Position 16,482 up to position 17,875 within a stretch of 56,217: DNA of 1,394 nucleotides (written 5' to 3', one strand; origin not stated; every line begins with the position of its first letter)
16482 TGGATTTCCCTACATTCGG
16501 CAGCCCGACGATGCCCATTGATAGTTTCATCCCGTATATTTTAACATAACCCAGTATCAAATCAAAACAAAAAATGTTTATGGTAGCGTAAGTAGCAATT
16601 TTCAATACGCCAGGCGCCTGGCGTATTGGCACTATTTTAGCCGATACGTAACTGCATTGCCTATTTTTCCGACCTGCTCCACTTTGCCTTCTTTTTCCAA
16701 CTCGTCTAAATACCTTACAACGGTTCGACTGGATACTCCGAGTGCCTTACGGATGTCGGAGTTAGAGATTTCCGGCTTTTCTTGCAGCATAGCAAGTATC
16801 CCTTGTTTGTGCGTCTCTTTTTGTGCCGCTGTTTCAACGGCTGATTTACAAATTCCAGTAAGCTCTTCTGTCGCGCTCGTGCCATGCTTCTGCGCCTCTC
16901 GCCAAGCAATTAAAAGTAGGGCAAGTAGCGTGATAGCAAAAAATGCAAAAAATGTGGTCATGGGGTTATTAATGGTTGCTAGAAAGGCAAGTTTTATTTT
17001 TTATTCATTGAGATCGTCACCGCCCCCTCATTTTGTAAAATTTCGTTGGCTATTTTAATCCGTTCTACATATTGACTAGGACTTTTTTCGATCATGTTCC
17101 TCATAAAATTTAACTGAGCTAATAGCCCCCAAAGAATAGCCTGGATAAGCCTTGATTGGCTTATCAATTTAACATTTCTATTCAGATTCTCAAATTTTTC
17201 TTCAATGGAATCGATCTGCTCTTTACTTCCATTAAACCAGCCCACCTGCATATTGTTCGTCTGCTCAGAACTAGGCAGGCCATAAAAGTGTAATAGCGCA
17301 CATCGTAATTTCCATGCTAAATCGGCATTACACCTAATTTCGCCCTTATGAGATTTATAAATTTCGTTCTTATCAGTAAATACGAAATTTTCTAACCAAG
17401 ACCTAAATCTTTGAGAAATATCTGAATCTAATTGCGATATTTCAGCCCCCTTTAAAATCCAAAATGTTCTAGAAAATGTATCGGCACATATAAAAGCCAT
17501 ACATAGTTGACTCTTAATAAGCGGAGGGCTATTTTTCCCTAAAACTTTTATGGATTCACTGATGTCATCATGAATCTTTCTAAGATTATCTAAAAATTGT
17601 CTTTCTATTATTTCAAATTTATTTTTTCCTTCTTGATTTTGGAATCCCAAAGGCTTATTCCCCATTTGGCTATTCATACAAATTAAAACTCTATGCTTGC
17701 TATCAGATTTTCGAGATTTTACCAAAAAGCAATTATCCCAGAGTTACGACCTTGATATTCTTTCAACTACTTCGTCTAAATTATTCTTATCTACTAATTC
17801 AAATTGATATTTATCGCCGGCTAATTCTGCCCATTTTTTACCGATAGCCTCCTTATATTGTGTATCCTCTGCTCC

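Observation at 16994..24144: Candidate composite defence island: type III-like Mod/Res split by an NYN nuclease gene and bracketed by a ClpP-fold protease, a PIN-like unknown and an Rx4H unknown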

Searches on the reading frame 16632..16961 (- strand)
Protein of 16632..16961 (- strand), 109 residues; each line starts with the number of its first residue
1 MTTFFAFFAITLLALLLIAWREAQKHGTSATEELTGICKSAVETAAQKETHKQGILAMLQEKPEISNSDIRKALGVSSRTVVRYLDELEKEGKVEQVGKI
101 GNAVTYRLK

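Call 3: search_protein_families(library=pfam, proteins=[window:16632-16961:-], max_evalue=0.01)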
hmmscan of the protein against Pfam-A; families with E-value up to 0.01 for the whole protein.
window:16632-16961:- (109 aa): 20 families
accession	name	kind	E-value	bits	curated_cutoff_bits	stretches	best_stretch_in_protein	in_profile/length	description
PF13412.12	HTH_24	-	7.1e-11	41.9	21.9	1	53-95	6-48/48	Winged helix-turn-helix DNA-binding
PF08279.18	HTH_11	-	6.9e-09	35.9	25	1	55-95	5-47/55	HTH domain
PF01047.28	MarR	-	4.5e-07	30.1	24.6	1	55-94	8-47/59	MarR family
PF22168.2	DIP2311-like_C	-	1.5e-05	25.6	27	1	55-109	10-63/63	Transcriptional regulator DIP2311-like, C-terminal domain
PF25213.1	HVO_A0261_N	-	1.6e-05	25.1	35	1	50-98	11-58/86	HVO_A0261 N-terminal domain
PF13384.12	HTH_23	-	4.9e-05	23.4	24.6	1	48-92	3-45/50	Homeodomain-like domain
PF08220.18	HTH_DeoR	-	7.4e-05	22.9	21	1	53-95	3-45/57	DeoR-like helix-turn-helix domain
PF04703.18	FaeA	-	8.3e-05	23.3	20.7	1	52-97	2-48/62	FaeA-like protein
PF13551.12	HTH_29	-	0.0001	22.8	28.1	1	51-93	1-41/64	Winged helix-turn helix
PF09339.16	HTH_IclR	-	0.00011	22.4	22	1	55-97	8-51/52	IclR helix-turn-helix domain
PF12802.13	MarR_2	-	0.00029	21.4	27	1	55-96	10-52/61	MarR family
PF13404.12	HTH_AsnC-type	-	0.00041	20.6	27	1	55-85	8-38/42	AsnC-type helix-turn-helix domain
PF06163.17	DUF977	-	0.0012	19.4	22.1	1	44-101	6-63/134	Bacterial protein of unknown function (DUF977)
PF13730.12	HTH_36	-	0.0018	18.5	25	1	66-92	27-53/55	Helix-turn-helix domain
PF13545.12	HTH_Crp_2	-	0.0031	17.9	27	1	64-100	22-59/70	Crp-like helix-turn-helix domain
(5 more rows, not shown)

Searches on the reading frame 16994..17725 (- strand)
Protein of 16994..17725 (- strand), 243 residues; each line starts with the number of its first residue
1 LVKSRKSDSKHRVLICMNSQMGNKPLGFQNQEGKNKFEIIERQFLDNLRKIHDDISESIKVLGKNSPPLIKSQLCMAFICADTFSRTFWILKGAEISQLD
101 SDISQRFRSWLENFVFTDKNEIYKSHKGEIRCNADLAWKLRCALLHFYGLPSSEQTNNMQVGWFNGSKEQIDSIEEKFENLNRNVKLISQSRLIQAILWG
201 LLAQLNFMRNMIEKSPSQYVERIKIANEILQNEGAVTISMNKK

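Call 3: search_protein_families(library=pfam, proteins=[window:16994-17725:-], max_evalue=0.01)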
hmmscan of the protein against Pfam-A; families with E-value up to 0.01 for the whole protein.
window:16994-17725:- (243 aa): 0 families

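Call 4: search_protein_families(library=padloc, proteins=[window:16994-17725:-], max_evalue=0.01)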
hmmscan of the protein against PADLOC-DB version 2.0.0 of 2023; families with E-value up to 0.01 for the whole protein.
window:16994-17725:- (243 aa): 0 families

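Call 5: search_protein_families(library=ncbifam, proteins=[window:16994-17725:-], max_evalue=0.1)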
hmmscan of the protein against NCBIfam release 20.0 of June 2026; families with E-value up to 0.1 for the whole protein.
window:16994-17725:- (243 aa): 0 families

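Call 6: search_protein_families(library=phrogs, proteins=[window:16994-17725:-], max_evalue=0.1)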
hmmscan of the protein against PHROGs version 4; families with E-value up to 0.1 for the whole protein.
window:16994-17725:- (243 aa): 2 families
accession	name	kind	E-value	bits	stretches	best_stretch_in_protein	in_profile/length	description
phrog_18591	-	unknown function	0.0073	17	1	99-161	41-98/168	-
phrog_28203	-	unknown function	0.034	14.5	1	149-196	89-137/235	-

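Call 8: find_homologous_proteins(query=window:16994-17725:-, max_evalue=0.001)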
Query window:16994-17725:- (243 aa): 7 proteins with E <= 0.001 among 165 candidates.
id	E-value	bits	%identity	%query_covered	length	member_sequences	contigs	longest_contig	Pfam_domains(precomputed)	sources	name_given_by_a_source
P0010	4.8e-144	496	100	92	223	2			-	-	-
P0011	2.3e-74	268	57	89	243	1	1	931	-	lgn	-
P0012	1.4e-69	252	54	86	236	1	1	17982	-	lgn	-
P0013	1.5e-53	200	43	85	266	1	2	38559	-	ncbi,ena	-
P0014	2.1e-51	193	45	90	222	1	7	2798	-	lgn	-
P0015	1.6e-45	174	41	86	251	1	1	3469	-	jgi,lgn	-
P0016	9.4e-30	122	36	86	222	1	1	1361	-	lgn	-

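Call 10: find_encoding_contigs(protein=P0013, flank=10000, max_places=4)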
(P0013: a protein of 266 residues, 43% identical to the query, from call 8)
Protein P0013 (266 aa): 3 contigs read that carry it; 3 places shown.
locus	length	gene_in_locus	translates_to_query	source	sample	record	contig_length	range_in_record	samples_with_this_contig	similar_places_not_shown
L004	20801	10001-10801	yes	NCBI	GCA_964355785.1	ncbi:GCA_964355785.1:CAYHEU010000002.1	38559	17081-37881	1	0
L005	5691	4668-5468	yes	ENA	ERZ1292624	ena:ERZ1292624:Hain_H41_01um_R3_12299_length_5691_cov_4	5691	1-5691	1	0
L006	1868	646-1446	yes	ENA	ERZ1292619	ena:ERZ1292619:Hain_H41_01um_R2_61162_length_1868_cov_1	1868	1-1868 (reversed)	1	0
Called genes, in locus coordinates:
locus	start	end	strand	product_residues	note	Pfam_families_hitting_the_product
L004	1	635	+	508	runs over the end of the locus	-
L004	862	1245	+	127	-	-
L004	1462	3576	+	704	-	PF22745:Nlig-Ia, PF01653:DNA_ligase_aden, PF03120:OB_DNA_ligase, PF00633:HHH (faint), PF14520:HHH_5 (weak), PF12826:HHH_2 (weak), PF00533:BRCT, PF12738:PTCB-BRCT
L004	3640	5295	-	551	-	PF00239:Resolvase, PF07508:Recombinase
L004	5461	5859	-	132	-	PF13022:HTH_Tnp_1_2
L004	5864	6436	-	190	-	PF04492:Phage_rep_O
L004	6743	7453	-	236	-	-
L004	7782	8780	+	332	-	PF13365:Trypsin_2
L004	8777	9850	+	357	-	-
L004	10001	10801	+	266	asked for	-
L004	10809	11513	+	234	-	-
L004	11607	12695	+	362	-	-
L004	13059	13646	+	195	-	PF13328:HD_4, PF01966:HD (weak)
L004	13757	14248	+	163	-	-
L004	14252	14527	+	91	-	PF05901:Excalibur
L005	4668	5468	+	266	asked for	-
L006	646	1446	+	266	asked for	-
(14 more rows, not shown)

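Call 11: find_encoding_contigs(protein=P0012, flank=10000, max_places=4)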
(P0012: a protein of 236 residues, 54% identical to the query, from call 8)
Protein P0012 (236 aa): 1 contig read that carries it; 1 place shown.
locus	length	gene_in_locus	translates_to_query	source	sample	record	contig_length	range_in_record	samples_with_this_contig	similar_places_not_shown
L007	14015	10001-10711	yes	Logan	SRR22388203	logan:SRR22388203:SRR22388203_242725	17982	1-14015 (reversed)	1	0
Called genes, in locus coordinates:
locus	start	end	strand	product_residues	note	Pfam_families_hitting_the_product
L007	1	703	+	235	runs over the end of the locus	PF00702:Hydrolase, PF12710:HAD, PF13419:HAD_2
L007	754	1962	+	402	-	PF03435:Sacchrp_dh_NADP, PF16653:Sacchrp_dh_C (weak)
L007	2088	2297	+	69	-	PF01479:S4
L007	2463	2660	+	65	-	PF00313:CSD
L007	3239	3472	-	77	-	-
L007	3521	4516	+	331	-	PF00145:DNA_methylase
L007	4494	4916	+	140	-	PF03852:Vsr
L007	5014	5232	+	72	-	-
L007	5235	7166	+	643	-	-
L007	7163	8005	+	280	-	-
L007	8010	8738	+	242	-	PF19866:DUF6339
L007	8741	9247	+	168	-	-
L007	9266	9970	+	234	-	PF18731:HEPN_Swt1 (weak)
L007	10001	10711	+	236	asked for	-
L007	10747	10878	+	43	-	-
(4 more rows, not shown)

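Call 44: find_encoding_contigs(protein=P0015, flank=5000, max_places=3)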
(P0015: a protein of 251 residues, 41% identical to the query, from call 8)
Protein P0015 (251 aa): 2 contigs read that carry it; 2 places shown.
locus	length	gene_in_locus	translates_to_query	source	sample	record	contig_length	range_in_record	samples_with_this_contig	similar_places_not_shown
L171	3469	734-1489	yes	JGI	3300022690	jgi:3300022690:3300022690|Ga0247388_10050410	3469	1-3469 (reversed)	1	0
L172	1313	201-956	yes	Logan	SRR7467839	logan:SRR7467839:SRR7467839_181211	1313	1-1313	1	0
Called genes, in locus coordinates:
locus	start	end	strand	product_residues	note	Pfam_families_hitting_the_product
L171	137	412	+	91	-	PF15919:HicB_lk_antitox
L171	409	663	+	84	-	PF07927:HicA_toxin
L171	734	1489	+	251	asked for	-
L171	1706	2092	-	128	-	-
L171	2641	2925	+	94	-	PF12843:QSregVF_b (weak)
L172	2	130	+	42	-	?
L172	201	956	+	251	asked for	-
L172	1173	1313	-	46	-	?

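Call 48: predict_structure(alignment_id=A6)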
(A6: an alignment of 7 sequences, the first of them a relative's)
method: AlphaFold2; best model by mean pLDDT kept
length: 223 residues; sequences in the alignment: 7
mean_pLDDT: 87.6   pTM: 0.85
mean pLDDT of the five models: 87.6, 87.1, 87.1, 86.6, 86.5
residues with pLDDT >= 90: 136; 70-90: 68; 50-70: 9; < 50: 10
segments of 3 or more residues with pLDDT < 50: 1-3, 217-223
pLDDT, mean of each block of 10 residues (from residue 1): 62 86 89 92 87 92 93 88 93 97 96 94 79 88 93 96 94 96 92 89 88 59 37
secondary structure, 60 per line:
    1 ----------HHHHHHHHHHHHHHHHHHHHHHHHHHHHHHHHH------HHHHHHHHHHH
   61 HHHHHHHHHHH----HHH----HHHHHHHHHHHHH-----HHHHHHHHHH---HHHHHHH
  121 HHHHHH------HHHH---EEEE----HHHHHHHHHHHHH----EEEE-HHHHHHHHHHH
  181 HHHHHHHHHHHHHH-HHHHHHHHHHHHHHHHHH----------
elements in order: H11-43 H50-71 H83-95 H101-110 H114-126 H133-136 E140-143 H148-160 E165-168 H170-194 H196-213

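Call 51: fold_search(model_id=the predicted structure, library=pdb)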
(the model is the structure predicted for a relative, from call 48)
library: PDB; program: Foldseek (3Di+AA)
matches with E <= 10: 109; with E <= 0.001: 0
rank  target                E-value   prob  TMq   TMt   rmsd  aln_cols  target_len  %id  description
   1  9lni                  3.1e-01  0.20  0.20  0.21  17.9       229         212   13  Crystal structure of the de novo designed protein ZZ1 (released 2025-06-04)
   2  1eku_A                6.5e-01  0.06  0.15  0.14  20.9       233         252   10  CRYSTAL STRUCTURE OF A BIOLOGICALLY ACTIVE SINGLE CHAIN MUTANT OF HUMAN IFN-GAMMA (released 2000-09-01)
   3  1fyh_D                8.7e-01  0.05  0.14  0.14  21.0       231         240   10  1:1 COMPLEX BETWEEN AN INTERFERON GAMMA SINGLE-CHAIN VARIANT AND ITS RECEPTOR (released 2000-10-11)
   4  1eku_B                1.0e+00  0.04  0.13  0.12  20.2       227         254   11  CRYSTAL STRUCTURE OF A BIOLOGICALLY ACTIVE SINGLE CHAIN MUTANT OF HUMAN IFN-GAMMA (released 2000-09-01)
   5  4wic_B                1.1e+00  0.08  0.16  0.12  34.0       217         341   13  Immediate-early 1 protein (IE1) of rhesus macaque cytomegalovirus (released 2015-07-15)
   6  5gaf_i                1.1e+00  0.09  0.13  0.08  17.2       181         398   11  RNC in complex with SRP (released 2016-02-03)
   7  7tra_Q                1.4e+00  0.08  0.19  0.19  19.9       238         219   13  Cascade complex from type I-A CRISPR-Cas system (released 2022-08-10)
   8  6nzy_B                1.6e+00  0.06  0.16  0.15  17.5       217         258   10  Structural Determination of the Carboxy-terminal portion of ATP-citrate lyase (released 2019-12-18)
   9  2ot3_A                1.7e+00  0.08  0.20  0.18  18.4       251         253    9  Crystal structure of rabex-5 VPS9 domain in complex with nucleotide free RAB21 (released 2007-04-24)
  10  9qdp                  1.9e+00  0.06  0.17  0.18  15.4       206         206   11  De novo designed enzyme for Morita-Baylis-Hillman reaction MBH2 (released 2025-12-10)
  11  7n53_A                2.1e+00  0.09  0.19  0.22  15.6       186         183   11  Complex structure of PAP4 with papaverine (released 2022-06-29)
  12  6m6z_A                2.2e+00  0.08  0.21  0.23  20.4       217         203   14  A de novo designed transmembrane nanopore, TMH4C4 (released 2020-06-24)
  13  8z7a_C                2.4e+00  0.03  0.15  0.15  24.1       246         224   13  Open Barrel Structure of Translin from Trichoderma virens (released 2025-04-23)
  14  5uxw_B                2.6e+00  0.06  0.17  0.15  19.1       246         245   10  Crystal Structure of Anti-anti-sigma factor PhyR from Bartonella quintana (released 2018-02-28)
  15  7lu7_BBB              2.8e+00  0.03  0.16  0.13  18.1       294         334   13  Human TDO (hTDO) in complex with NLG919 analog (released 2022-08-24)
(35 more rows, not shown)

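Call 53: search_protein_families(library=pfam, alignment_id=A6, max_evalue=10)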
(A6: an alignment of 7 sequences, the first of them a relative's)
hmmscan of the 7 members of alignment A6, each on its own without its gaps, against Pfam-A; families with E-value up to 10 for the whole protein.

A. member 1, P0010 (223 aa): 1 family
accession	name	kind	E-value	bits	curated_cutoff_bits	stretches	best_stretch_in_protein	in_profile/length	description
PF09325.15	Vps5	-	0.04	13.9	27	1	142-183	24-65/236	Vps5 C terminal like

B. families by the number of members that match (of 7 scanned): 5 families
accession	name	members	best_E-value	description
PF10280.14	Med11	2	0.085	Mediator complex protein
PF09325.15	Vps5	1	0.04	Vps5 C terminal like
PF24172.1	CdiI_ImmP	1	0.054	CdiI immunity protein EcoliA0-like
PF25128.1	HRDE1_NRDE3_N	1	0.15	HRDE1/NRDE-3, N-terminal domain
PF04220.17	YihI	1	0.22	Der GTPase activator (YihI)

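Call 99: search_solved_structures(query=A6, max_evalue=10, show_alignments=2)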
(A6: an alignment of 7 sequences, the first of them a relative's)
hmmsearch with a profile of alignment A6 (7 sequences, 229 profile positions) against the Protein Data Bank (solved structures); distinct sequences matched with E-value up to 10: 1.
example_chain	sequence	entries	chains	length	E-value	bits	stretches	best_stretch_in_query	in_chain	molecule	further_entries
7z2c_K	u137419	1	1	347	0.011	18.6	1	81-175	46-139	Kinesin-like protein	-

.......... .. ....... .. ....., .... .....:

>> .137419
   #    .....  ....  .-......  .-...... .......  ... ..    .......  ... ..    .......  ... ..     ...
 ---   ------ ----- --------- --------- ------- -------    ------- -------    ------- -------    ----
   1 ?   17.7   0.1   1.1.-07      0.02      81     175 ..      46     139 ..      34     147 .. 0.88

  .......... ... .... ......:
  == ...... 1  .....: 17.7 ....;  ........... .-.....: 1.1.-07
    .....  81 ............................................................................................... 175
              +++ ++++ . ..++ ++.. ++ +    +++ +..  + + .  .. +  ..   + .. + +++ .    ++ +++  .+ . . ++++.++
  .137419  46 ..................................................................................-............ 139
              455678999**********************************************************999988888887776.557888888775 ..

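Call 105: fold_search(model_id=the predicted structure, library=viral)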
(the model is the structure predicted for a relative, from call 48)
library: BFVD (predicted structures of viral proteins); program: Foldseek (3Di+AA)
matches with E <= 10: 194; with E <= 0.001: 0
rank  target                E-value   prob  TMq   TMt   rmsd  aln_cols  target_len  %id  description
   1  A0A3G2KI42            8.1e-02  0.99  0.44  0.43   5.1       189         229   12  Uncharacterized protein [Arthrobacter phage Nandita]
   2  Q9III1                4.9e-01  0.11  0.16  0.14  16.5       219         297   10  p52K [Frog adenovirus 1 (strain ATCC VR-896)]
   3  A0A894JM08            5.5e-01  0.11  0.18  0.13  20.3       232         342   13  (no name in the UniProt tables at hand)
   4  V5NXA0                6.6e-01  0.16  0.22  0.19  14.1       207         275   15  F-US11 protein [Chelonid alphaherpesvirus 5]
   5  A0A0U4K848            9.3e-01  0.10  0.22  0.13  41.0       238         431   14  Uncharacterized protein [Arthrobacter phage Jasmine]
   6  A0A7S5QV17            9.8e-01  0.12  0.22  0.15  35.9       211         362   12  (no name in the UniProt tables at hand)
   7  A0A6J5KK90            9.8e-01  0.12  0.23  0.10  17.8       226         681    8  Uncharacterized protein [uncultured Caudovirales phage]
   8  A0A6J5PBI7            1.0e+00  0.10  0.21  0.13  26.0       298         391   10  Large polyvalent protein associated domain-containing protein [uncultured Caudovirales phage]
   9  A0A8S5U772            1.0e+00  0.06  0.14  0.11  32.9       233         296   11  Uncharacterized protein [Podoviridae sp. cthau23]
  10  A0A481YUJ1            1.1e+00  0.08  0.17  0.16  15.5       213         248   11  Histone 2A-domain-containing protein [Marseillevirus LCMAC103]
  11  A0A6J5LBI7            1.1e+00  0.07  0.18  0.09  24.1       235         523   13  Bacteriophage lambda, GpH, tail tape measure, N-terminal [uncultured Caudovirales phage]
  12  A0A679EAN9            1.1e+00  0.08  0.17  0.20  20.2       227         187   11  (no name in the UniProt tables at hand)
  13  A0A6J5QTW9            1.4e+00  0.06  0.16  0.16  21.7       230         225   13  DNA transfer protein [uncultured Caudovirales phage]
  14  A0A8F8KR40            1.6e+00  0.06  0.16  0.19  21.8       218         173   13  Uncharacterized protein [Clandestinovirus]
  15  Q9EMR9                1.7e+00  0.12  0.26  0.07  16.6       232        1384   13  AMV130 [Amsacta moorei entomopoxvirus]
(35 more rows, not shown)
